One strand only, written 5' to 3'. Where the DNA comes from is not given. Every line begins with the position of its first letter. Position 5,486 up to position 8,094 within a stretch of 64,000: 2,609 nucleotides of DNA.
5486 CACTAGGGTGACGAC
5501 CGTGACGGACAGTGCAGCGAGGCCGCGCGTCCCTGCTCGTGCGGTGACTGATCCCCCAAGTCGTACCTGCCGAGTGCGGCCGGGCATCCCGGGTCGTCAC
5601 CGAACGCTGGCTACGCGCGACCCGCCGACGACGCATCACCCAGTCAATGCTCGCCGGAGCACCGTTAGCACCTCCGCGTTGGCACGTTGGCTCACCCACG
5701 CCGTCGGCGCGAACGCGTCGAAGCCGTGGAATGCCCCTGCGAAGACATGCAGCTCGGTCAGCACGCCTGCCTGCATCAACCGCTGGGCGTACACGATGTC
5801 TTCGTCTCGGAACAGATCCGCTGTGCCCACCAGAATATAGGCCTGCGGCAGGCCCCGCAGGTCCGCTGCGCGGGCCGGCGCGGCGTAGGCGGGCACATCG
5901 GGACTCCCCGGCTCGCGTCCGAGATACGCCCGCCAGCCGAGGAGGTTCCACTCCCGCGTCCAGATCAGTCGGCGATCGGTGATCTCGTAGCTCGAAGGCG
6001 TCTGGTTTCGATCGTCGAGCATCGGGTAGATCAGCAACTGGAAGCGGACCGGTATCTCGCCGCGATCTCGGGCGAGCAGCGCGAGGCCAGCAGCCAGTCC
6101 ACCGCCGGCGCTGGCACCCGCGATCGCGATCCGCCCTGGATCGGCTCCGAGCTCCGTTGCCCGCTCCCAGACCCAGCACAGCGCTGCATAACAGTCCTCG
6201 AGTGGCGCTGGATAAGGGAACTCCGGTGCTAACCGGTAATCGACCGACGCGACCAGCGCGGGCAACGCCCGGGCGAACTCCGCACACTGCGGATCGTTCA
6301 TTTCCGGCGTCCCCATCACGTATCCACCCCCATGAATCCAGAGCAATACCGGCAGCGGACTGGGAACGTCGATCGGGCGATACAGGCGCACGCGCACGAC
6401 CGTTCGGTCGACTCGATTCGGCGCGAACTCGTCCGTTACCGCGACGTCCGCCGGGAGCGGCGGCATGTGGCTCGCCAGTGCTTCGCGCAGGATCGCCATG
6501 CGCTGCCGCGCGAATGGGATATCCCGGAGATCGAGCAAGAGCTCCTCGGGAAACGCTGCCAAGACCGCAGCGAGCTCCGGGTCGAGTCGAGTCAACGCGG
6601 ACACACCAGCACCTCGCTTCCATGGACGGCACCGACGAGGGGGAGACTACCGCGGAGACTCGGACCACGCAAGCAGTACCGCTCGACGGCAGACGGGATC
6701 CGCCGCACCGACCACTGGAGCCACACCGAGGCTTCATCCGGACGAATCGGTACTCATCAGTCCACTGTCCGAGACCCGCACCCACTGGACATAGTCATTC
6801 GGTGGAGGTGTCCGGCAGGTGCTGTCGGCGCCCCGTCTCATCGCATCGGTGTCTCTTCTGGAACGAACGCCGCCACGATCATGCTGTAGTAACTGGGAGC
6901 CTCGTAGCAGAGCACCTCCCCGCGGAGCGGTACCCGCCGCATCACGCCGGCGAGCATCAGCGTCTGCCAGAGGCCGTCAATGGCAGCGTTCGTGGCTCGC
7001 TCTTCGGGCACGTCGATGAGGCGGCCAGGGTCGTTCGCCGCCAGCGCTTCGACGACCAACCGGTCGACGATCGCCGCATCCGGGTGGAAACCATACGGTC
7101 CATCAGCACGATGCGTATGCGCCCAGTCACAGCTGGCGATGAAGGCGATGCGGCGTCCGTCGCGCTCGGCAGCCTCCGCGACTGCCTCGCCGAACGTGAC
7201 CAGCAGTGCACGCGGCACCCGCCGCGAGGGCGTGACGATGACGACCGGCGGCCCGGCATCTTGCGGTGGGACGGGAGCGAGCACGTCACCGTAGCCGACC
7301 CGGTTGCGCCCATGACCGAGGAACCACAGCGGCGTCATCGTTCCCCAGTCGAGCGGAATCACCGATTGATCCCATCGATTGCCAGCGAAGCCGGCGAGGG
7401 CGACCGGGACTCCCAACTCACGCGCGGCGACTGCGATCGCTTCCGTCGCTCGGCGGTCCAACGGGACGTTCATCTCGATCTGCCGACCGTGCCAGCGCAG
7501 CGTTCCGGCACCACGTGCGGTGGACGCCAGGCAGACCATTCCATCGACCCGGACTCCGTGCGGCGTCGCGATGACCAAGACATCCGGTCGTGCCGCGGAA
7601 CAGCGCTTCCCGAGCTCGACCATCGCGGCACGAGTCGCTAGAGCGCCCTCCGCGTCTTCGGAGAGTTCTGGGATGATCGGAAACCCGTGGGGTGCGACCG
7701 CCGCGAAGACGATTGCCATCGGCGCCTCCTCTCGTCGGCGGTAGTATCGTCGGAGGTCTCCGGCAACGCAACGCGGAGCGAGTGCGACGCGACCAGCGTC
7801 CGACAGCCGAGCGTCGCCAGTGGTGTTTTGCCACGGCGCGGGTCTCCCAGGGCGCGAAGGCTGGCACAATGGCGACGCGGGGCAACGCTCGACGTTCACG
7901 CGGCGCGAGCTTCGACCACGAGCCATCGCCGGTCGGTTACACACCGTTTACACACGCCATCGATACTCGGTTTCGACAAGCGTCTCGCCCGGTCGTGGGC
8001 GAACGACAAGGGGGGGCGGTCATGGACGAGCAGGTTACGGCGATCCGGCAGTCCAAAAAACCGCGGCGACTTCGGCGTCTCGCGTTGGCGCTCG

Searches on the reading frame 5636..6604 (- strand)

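Call 3: search_protein_families(library=pfam, proteins=[window:5636-6604:-])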
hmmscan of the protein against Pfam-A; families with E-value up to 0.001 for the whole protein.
window:5636-6604:- (322 aa): 3 families
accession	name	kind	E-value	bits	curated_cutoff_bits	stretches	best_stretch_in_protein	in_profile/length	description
PF07859.19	Abhydrolase_3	-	8.5e-67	225.4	25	1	87-295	1-208/210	alpha/beta hydrolase fold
PF20434.5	BD-FAE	-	8e-21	75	26.8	1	74-179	3-111/215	BD-FAE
PF00135.34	COesterase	-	6.7e-14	52.2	27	1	75-178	91-204/515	Carboxylesterase family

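Call 4: search_protein_families(library=ncbifam, proteins=[window:5636-6604:-])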
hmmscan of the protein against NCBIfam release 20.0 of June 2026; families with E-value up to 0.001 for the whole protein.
window:5636-6604:- (322 aa): 11 families
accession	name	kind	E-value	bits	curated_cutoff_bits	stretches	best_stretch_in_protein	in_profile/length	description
NF058653.1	LipP1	equivalog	1e-71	241.2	350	1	11-311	3-295/300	LipP1 family hormone-sensitive lipase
NF033149.0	CHL_hydrolase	equivalog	2.5e-57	194.2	500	1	7-296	3-285/310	chloramphenicol hydrolase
NF058651.1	GESAG_HSLs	subfamily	1.8e-30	106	430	1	55-302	39-277/296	GESAG motif subfamily hormone-sensitive lipase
NF007547.0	PRK10162.1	equivalog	4.9e-24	84.8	389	1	68-295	70-294/321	acetyl esterase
NF058649.1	GTSAG_HSLs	subfamily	1.2e-22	80.7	380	1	70-299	75-292/312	GTSAG motif subfamily hormone-sensitive lipase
NF058650.1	GCSAG_HSLs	subfamily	6.9e-16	58.7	410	1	86-313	87-306/314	GCSAG motif subfamily hormone-sensitive lipase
NF052354.1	EstLipQMycob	equivalog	1.1e-10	40.8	700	1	82-180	163-261/418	esterase LipQ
NF052620.1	AryltfaseLP1002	equivalog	3.2e-07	30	300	0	84-172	32-121/265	lp_1002 family arylesterase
NF042968.1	AcxylEst_AxeA1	equivalog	2.4e-06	26.1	700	1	89-197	53-158/459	acetylxylan esterase AxeA1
NF050058.1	e_dPHAscl_type1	hypoth_equivalog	4.6e-05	23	150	0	150-176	97-123/276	extracellular catalytic domain type 1 short-chain-length polyhydroxyalkanoate depolymerase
NF058665.1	HaHSL_fam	equivalog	0.00069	19.1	320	1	71-175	50-145/260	hormone-sensitive lipase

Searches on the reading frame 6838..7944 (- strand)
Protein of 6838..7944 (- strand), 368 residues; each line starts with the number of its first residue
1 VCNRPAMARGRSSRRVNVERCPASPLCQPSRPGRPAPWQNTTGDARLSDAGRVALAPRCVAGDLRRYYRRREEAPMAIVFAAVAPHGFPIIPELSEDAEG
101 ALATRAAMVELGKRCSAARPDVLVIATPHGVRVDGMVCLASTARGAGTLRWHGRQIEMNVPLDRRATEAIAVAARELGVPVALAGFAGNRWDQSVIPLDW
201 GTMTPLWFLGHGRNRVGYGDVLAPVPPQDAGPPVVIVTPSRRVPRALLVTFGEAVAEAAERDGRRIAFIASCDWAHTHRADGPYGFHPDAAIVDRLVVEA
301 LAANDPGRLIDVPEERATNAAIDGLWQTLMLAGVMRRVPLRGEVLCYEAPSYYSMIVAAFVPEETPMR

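Call 3: search_protein_families(library=pfam, proteins=[window:6838-7944:-])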
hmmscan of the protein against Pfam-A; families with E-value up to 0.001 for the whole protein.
window:6838-7944:- (368 aa): 1 family
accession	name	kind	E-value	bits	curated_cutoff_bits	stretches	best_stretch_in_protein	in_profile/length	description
PF02900.23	LigB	-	2.4e-17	63.3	26.3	1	85-351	6-262/269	Catalytic LigB subunit of aromatic ring-opening dioxygenase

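Call 4: search_protein_families(library=ncbifam, proteins=[window:6838-7944:-])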
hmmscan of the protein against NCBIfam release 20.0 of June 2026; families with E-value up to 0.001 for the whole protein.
window:6838-7944:- (368 aa): 1 family
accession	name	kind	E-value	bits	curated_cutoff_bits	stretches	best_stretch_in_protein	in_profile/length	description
TIGR04336.1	AmmeMemoSam_B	hypoth_equivalog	0.00033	20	26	1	247-347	157-249/270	AmmeMemoRadiSam system protein B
